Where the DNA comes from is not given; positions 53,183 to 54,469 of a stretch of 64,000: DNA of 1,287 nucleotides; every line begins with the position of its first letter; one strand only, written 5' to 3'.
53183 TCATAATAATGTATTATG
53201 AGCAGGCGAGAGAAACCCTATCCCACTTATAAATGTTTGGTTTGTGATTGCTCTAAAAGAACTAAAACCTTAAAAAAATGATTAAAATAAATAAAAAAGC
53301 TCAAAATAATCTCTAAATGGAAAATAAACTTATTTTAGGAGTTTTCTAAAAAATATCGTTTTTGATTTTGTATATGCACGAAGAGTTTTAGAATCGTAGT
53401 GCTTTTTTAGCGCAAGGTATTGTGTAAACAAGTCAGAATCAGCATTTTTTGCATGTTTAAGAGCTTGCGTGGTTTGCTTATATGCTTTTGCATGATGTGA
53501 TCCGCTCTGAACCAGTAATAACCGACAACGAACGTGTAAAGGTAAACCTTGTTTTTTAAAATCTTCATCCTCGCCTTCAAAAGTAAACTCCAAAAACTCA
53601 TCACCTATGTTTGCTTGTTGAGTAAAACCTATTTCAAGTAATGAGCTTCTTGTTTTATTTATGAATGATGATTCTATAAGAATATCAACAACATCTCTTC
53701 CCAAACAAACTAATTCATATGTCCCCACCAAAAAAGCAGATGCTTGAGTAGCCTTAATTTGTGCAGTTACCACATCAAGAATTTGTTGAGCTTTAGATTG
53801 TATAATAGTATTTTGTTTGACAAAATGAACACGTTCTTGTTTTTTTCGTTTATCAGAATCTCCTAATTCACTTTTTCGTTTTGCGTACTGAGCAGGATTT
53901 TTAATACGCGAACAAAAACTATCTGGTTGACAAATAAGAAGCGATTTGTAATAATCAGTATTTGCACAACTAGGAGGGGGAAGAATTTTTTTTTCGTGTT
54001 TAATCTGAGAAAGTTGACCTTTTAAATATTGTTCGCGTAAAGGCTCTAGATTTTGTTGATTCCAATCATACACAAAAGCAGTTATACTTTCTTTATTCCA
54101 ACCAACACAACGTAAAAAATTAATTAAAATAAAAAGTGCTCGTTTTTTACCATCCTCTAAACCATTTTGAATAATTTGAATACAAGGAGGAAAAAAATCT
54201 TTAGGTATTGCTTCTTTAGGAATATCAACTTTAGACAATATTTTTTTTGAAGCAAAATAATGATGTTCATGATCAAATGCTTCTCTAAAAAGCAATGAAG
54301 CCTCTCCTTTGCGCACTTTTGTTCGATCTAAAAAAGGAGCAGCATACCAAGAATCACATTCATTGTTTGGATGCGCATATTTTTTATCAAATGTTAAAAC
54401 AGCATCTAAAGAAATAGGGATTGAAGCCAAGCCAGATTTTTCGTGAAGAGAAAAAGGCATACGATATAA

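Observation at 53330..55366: Single-polypeptide primase fusing the PriS catalytic domain, a PriL-type Fe-S C-terminal domain and an additional ~200-aa C-terminal extension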

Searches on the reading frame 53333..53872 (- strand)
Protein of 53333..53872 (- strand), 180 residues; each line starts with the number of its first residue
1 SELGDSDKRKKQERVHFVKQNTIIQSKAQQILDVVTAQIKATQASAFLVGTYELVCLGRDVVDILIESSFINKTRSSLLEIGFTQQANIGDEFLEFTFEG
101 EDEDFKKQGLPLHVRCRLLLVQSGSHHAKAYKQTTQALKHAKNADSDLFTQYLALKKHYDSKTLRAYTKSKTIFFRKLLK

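Call 12: search_protein_families(library=pfam, proteins=[window:53333-53872:-], max_evalue=1)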
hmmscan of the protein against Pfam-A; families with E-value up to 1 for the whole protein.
seq(180 aa): 1 family
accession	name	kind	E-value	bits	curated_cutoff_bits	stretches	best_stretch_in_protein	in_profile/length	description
PF04229.20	GrpB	-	0.00026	21.6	25.5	1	59-180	43-158/159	GrpB protein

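Call 14: search_solved_structures(query=A2, max_evalue=1, show_alignments=3)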
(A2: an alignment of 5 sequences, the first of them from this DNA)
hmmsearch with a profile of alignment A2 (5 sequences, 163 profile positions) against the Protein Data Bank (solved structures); distinct sequences matched with E-value up to 1: 0.

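Call 17: find_homologous_proteins(query=A2, max_evalue=0.001)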
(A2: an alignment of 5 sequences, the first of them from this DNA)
Query A2 (5 sequences) (167 aa, profile of the alignment): 2 proteins with E <= 0.001 among 2888 candidates.
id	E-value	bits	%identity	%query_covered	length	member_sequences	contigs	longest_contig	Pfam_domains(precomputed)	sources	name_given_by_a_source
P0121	2.5e-7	49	23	60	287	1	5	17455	PF00293.35,PF04229.21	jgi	jgi:8-oxo-dGTP diphosphatase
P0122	1.5e-6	46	25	72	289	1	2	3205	PF00293.35,PF04229.21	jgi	jgi:8-oxo-dGTP pyrophosphatase MutT (NUDIX family)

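Call 23: search_protein_representatives(alignment_id=A2)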
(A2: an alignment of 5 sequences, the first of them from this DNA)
Query: 5 sequences, 163 profile positions. Proteins with E-value up to 0.001 (for the whole library): 82; up to 1e-10: 7; up to 1e-30: 2. The best 82 are listed.
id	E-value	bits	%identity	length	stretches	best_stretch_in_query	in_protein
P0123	7.8e-66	237.4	-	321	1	1-163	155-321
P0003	2.9e-61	222.6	-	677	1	1-163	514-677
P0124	3.4e-16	76.0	-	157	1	22-160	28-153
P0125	5.9e-14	68.7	-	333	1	16-160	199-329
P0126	2.5e-12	63.4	-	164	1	22-162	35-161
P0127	6.3e-12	62.1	-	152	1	30-160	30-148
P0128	4.0e-11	59.5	-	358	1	14-162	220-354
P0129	5.0e-10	56.0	-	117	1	36-160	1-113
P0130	8.3e-10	55.2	-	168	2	106-162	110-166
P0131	8.8e-10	55.1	-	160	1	15-160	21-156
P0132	1.1e-09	54.8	-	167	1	12-161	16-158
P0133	1.6e-09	54.3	-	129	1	31-155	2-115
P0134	2.3e-09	53.8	-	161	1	22-160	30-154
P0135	9.9e-09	51.7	-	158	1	31-161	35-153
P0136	2.5e-08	50.4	-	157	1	13-162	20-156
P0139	7.7e-08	48.8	-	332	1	13-158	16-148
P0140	8.7e-08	48.7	-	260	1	15-161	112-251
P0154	2.0e-05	41.0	-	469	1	19-158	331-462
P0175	1.7e-04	38.0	-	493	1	30-159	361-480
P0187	4.1e-04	36.7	-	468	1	15-161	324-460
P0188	4.5e-04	36.6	-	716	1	30-160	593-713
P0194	5.5e-04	36.3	-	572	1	29-161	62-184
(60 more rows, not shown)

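Call 37: search_solved_structures(query=A3, max_evalue=1, show_alignments=2)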
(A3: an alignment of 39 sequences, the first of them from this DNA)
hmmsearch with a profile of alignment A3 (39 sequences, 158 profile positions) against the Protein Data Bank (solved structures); distinct sequences matched with E-value up to 1: 6.
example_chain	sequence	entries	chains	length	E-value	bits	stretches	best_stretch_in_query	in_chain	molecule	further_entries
2nrk_A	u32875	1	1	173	9.1e-20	74.4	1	5-156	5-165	Hypothetical protein GrpB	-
6n39_A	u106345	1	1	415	8.1e-08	35.6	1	5-153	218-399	Dephospho-CoA kinase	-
3v03_A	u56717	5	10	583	0.56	13.4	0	90-127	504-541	Serum albumin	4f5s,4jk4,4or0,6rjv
8wdd_A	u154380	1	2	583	0.56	13.4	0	90-127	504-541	Albumin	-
3tvi_A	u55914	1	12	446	0.56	13.4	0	109-156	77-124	Aspartokinase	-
6qs9_A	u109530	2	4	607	0.62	13.2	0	90-127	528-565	Serum albumin | Albumin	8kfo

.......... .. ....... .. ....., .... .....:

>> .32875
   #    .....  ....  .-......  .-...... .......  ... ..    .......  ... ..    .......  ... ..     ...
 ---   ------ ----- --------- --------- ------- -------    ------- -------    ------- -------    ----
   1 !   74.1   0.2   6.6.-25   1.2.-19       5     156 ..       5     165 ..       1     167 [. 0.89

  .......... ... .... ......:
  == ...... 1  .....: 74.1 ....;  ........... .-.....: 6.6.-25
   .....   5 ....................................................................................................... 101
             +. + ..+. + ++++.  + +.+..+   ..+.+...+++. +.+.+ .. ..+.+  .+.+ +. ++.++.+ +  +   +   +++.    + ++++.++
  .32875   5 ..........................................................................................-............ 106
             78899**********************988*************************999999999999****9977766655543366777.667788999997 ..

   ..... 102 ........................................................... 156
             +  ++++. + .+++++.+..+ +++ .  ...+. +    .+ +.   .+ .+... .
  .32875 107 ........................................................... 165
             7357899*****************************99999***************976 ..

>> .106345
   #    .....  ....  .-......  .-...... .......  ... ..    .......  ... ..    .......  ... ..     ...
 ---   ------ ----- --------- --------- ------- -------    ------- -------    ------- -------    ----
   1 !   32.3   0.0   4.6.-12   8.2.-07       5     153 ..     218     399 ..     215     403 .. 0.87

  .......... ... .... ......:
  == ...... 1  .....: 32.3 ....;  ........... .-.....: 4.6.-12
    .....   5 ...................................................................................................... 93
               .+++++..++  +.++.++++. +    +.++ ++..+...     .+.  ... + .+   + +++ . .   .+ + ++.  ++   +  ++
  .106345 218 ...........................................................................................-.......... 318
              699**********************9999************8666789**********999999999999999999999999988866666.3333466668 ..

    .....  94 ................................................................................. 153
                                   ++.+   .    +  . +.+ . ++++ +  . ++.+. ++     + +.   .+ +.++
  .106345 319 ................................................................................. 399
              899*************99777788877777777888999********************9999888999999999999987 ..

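Call 40: predict_structure(alignment_id=A3)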
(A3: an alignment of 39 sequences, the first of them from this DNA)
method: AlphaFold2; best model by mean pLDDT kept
length: 167 residues; sequences in the alignment: 39
mean_pLDDT: 93.9   pTM: 0.88
mean pLDDT of the five models: 93.9, 93.3, 92.6, 92.2, 92.1
residues with pLDDT >= 90: 135; 70-90: 32; 50-70: 0; < 50: 0
segments of 3 or more residues with pLDDT < 50: none
pLDDT, mean of each block of 10 residues (from residue 1): 93 94 96 97 96 97 94 87 83 84 95 95 97 97 98 97 93
secondary structure, 60 per line:
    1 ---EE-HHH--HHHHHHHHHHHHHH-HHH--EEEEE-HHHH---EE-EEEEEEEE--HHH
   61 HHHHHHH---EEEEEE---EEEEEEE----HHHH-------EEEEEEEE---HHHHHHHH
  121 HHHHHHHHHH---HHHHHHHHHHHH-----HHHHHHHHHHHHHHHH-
elements in order: H12-25 E32-36 H38-41 E48-55 H58-67 E71-76 E80-86 H91-94 E102-109 H113-130 H134-145 H151-166

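Call 42: fold_search(model_id=the predicted structure, library=pdb)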
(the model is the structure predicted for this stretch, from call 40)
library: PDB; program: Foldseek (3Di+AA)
matches with E <= 10: 861; with E <= 0.001: 248
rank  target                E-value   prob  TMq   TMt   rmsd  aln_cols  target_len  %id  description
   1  4ep7_A                1.9e-05  1.00  0.46  0.26   5.5       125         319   14  Functional implications from the Cid1 poly(U) polymerase crystal structure (released 2012-06-06)
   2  4nkt_A                2.3e-05  1.00  0.43  0.25   6.4       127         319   13  Structure of Cid1 in complex with the UTP analog UMPNPP (released 2013-12-18)
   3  6uok_F                3.3e-05  1.00  0.48  0.27   4.5       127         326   13  Y271G DNA polymerase beta substrate complex with templating cytosine and incoming r8-oxo-GTP (released 2020-01-08)
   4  4nku_A                3.3e-05  1.00  0.45  0.26   5.6       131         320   14  Structure of Cid1 in complex with its short product ApU (released 2013-12-18)
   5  4fhx                  4.8e-05  1.00  0.54  0.31   4.3       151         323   13  Crystal structures of the Cid1 poly (U) polymerase reveal the mechanism for UTP selectivity - H336N mutant bound to MgAT (released 2012-08-29)
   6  7rbo_A                6.9e-05  1.00  0.49  0.28   4.9       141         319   15  Human DNA polymerase beta crosslinked complex, 60 min Ca to Mg exchange (released 2022-03-09)
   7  5j0s_A                7.4e-05  1.00  0.49  0.28   4.9       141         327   13  Binary complex crystal structure of DNA polymerase Beta with C:T mismatch at the primer terminus (released 2016-10-26)
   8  4ud5_B                7.4e-05  1.00  0.45  0.24   5.8       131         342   12  Structural Plasticity of Cid1 Provides a Basis for its RNA Terminal Uridylyl Transferase Activity (released 2015-03-18)
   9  5u2s_A                7.9e-05  1.00  0.44  0.25   4.2       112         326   13  Pre-catalytic ternary complex of Human DNA Polymerase Beta With Gapped DNA substrate incoming (-)3TC-TP and Ca2+. (released 2017-05-24)
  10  4pgq_A                7.9e-05  1.00  0.49  0.28   4.9       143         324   15  Structure of human DNA polymerase beta complexed with G in the template base paired with incoming non-hydrolyzable TTP (released 2014-10-01)
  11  4e7x_A                8.4e-05  1.00  0.46  0.26   5.6       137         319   14  Structural Basis for the Activity of a Cytoplasmic RNA Terminal U-transferase (released 2012-07-04)
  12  6nkt_A                8.4e-05  1.00  0.42  0.24   7.3       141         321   13  Ternary complex crystal structure of K289M variant of DNA polymerase Beta with beta-gamma difluoro analogue of dGTP (released 2020-01-08)
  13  5j0u_A                1.0e-04  1.00  0.44  0.24   4.1       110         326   12  Binary complex crystal structure of DNA polymerase Beta with G:G mismatch at the primer terminus (released 2016-10-26)
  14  1jn3                  1.1e-04  1.00  0.46  0.34   4.7       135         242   13  FIDELITY PROPERTIES AND STRUCTURE OF M282L MUTATOR MUTANT OF DNA POLYMERASE: SUBTLE STRUCTURAL CHANGES INFLUENCE THE MEC (released 2001-08-03)
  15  4nlz_A                1.1e-04  1.00  0.49  0.28   4.9       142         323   15  Structure of human DNA polymerase beta complexed with nicked DNA containing a mismatched template 8BrG and incoming GT (released 2014-01-22)
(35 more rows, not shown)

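Call 77: search_protein_families(library=pfam, proteins=[P0125, P0128, P0139, P0140, P0154, P0175, P0187, P0188, P0194], max_evalue=0.001)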
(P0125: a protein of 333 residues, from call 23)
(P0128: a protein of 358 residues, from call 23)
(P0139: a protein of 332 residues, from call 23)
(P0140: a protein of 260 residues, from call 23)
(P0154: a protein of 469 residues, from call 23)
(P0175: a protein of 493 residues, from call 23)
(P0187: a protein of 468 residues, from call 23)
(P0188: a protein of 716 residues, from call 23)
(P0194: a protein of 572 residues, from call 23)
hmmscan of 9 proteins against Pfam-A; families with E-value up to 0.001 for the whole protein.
P0125 (333 aa): 1 family
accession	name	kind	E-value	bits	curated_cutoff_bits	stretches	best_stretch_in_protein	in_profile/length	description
PF04229.20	GrpB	-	7e-13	49.5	25.5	1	185-327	2-153/159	GrpB protein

P0128 (358 aa): 2 families
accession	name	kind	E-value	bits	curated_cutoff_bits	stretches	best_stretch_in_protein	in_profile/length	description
PF00300.27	His_Phos_1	-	4.2e-47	160.8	21.7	1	4-197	1-192/194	Histidine phosphatase superfamily (branch 1)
PF04229.20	GrpB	-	5e-15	56.5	25.5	1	208-352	2-155/159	GrpB protein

P0139 (332 aa): 5 families
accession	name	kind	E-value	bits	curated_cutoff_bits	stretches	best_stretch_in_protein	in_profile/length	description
PF04229.20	GrpB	-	5.8e-13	49.8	25.5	1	5-149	2-154/159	GrpB protein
PF13189.12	Cytidylate_kin2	-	6.8e-06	26.8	28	1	162-270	1-100/176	Cytidylate kinase-like family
PF02224.24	Cytidylate_kin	-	4.8e-05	23.6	26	1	163-195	1-33/211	Cytidylate kinase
PF13238.12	AAA_18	-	0.00015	22.6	29.4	1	163-239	1-78/128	AAA domain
PF13173.12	AAA_14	-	0.00028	21.4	27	1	160-209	2-54/129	AAA domain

P0140 (260 aa): 2 families
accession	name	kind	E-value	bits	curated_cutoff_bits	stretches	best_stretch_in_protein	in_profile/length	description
PF24585.1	YunG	-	1.1e-16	61.5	27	1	2-93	32-115/116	YunG protein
PF04229.20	GrpB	-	8.3e-11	42.7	25.5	1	98-250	1-155/159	GrpB protein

P0154 (469 aa): 3 families
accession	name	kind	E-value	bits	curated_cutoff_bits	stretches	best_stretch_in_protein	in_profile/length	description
PF04229.20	GrpB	-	4.5e-09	37.1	25.5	1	318-464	2-155/159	GrpB protein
PF01163.29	RIO1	-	5.7e-05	23.3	22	1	192-219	121-148/187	RIO domain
PF01636.29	APH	-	6.9e-05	23.1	23.2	1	86-245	54-222/239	Phosphotransferase enzyme family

P0175 (493 aa): 2 families
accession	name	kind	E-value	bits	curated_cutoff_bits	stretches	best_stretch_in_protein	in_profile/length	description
PF01636.29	APH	-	1.3e-11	45.1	23.2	1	84-256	47-222/239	Phosphotransferase enzyme family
PF19974.5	TCAD9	-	0.00026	20.7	40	1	204-248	299-344/429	Ternary complex associated domain 9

P0187 (468 aa): 2 families
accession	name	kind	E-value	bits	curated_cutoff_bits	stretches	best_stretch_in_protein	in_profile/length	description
PF04229.20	GrpB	-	1.5e-08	35.5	25.5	1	320-450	7-146/159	GrpB protein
PF02156.21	Glyco_hydro_26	-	0.00018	21.4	20.2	1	121-182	174-232/311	Glycosyl hydrolase family 26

P0188 (716 aa): 4 families
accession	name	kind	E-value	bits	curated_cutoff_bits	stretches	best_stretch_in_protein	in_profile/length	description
PF02585.22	PIG-L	-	1.3e-11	45.6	28.2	1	17-186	2-128/129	GlcNAc-PI de-N-acetylase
PF01636.29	APH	-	5.3e-11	43.2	23.2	1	273-472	14-214/239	Phosphotransferase enzyme family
PF04229.20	GrpB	-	3.2e-07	31.1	25.5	1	567-714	2-156/159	GrpB protein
PF00069.31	Pkinase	-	0.00067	19.6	31.7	0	275-370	18-108/263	Protein kinase domain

P0194 (572 aa): 5 families
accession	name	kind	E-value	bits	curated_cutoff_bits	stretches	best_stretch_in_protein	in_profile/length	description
PF00534.26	Glycos_transf_1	-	6.2e-25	88.1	26.4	1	379-535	14-171/172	Glycosyl transferases group 1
PF13692.12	Glyco_trans_1_4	-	8.6e-23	81.6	27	1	381-520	2-140/142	Glycosyl transferases group 1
PF13439.12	Glyco_transf_4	-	1.5e-16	61.3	28.5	1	215-371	2-168/170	Glycosyltransferase Family 4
PF20706.3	GT4-conflict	-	4.4e-12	46.1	26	1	345-486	157-309/385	Family 4 Glycosyltransferase in conflict systems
PF04229.20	GrpB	-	3.5e-07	31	25.5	1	37-185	2-157/159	GrpB protein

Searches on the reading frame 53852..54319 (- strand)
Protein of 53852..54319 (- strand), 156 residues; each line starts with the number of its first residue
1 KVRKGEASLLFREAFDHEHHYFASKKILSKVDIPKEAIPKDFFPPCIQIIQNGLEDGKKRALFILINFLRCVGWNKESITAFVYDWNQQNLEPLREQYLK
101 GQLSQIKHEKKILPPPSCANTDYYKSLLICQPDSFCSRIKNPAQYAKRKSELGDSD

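Call 56: search_solved_structures(query=A5, max_evalue=1, show_alignments=2)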
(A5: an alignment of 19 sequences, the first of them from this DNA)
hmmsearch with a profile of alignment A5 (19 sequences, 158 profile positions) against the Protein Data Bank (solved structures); distinct sequences matched with E-value up to 1: 9.
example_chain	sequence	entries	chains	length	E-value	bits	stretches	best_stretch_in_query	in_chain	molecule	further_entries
9f26_B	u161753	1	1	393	1.2e-08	37.9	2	115-155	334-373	DNA primase large subunit PriL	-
3ju7_A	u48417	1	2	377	0.2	14.4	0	69-139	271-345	Putative PLP-dependent aminotransferase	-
8r7j_B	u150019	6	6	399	0.24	14.2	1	18-82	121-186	PCI domain-containing protein 2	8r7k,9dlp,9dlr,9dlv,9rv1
9t6l_D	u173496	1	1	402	0.25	14.2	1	18-82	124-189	PCI domain-containing protein 2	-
9t6n_D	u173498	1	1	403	0.25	14.1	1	18-82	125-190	PCI domain-containing protein 2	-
9upb_B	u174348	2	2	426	0.27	14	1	18-82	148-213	PCI domain-containing protein 2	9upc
28wz_B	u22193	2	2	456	0.32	13.8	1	18-82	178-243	PCI domain-containing protein 2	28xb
28wy_B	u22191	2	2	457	0.32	13.8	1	18-82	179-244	PCI domain-containing protein 2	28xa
5of3_B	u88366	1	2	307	0.52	13.1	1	43-99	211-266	DNA primase large subunit PriL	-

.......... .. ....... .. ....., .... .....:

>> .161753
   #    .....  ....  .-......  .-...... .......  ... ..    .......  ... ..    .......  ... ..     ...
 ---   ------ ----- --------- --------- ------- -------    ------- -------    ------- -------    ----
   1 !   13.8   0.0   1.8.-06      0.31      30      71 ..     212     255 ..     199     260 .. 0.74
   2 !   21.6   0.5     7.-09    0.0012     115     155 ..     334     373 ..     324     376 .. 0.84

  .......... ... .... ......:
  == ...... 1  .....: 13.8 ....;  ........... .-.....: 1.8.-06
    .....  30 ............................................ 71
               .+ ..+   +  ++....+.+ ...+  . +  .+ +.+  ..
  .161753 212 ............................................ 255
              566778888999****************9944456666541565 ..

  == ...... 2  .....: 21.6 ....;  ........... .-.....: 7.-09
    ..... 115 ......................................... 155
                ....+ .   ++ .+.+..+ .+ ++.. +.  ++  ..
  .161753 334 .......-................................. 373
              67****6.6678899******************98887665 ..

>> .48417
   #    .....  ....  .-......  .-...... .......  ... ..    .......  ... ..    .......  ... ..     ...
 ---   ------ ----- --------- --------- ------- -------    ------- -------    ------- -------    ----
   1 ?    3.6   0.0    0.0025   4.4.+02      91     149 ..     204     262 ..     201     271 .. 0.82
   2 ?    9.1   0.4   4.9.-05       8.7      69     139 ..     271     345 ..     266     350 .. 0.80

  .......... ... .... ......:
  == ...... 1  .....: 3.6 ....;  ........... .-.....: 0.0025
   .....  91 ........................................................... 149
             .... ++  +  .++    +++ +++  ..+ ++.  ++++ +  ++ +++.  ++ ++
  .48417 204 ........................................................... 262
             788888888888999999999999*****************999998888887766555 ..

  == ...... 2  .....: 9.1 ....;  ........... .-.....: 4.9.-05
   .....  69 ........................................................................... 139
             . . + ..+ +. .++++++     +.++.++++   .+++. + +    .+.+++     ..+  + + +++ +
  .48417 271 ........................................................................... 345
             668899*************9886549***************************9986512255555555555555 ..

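Call 57: search_protein_families(library=pfam, alignment_id=A5, max_evalue=0.01)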
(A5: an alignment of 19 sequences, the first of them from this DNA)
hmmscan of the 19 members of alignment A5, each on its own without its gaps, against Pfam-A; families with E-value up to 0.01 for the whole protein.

A. member 1, seq(156 aa): 1 family
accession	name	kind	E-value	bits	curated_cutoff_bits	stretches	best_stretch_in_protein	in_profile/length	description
PF04104.19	DNA_primase_lrg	-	1e-05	25.5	22.4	1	26-139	93-217/266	Eukaryotic and archaeal DNA primase, large subunit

B. families by the number of members that match (of 19 scanned): 2 families
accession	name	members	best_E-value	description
PF04104.19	DNA_primase_lrg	19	6.1e-11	Eukaryotic and archaeal DNA primase, large subunit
PF08708.16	PriCT_1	3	6.5e-05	Primase C terminal 1 (PriCT-1)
